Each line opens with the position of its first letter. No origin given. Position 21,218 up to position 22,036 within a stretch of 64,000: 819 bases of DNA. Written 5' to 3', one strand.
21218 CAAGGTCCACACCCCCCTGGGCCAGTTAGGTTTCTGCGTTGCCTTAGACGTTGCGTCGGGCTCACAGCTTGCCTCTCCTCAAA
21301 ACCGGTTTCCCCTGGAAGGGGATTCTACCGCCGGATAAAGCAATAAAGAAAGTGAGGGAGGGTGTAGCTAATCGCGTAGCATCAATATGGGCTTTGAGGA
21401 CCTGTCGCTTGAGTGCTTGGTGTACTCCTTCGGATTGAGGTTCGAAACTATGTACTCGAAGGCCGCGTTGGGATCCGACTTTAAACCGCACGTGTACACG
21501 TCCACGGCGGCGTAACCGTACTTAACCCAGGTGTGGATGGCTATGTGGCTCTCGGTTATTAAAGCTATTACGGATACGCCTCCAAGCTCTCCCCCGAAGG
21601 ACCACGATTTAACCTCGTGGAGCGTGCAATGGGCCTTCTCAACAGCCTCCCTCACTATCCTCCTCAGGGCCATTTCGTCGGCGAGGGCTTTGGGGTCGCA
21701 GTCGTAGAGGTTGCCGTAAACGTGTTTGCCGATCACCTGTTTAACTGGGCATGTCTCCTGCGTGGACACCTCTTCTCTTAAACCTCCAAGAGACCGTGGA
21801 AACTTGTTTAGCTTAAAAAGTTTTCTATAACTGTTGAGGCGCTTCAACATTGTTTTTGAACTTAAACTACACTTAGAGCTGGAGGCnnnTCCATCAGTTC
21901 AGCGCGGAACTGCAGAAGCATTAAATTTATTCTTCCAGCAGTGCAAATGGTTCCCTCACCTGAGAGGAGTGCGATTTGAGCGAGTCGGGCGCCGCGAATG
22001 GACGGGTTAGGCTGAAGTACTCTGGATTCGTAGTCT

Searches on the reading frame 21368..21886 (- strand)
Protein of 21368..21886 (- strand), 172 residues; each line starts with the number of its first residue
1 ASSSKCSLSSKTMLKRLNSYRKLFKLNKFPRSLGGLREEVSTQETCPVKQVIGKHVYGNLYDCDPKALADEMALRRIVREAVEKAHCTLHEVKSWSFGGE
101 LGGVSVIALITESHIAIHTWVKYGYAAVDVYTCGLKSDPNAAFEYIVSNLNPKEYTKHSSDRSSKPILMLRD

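Call 83: search_protein_families(library=pfam, proteins=[window:21368-21886:-], max_evalue=0.0001)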
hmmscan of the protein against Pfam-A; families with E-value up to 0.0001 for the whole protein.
window:21368-21886:- (172 aa): 1 family
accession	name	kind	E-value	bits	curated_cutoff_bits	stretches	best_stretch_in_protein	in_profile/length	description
PF02675.21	AdoMet_dc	-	3.4e-35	121.1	25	1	55-162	1-106/107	S-adenosylmethionine decarboxylase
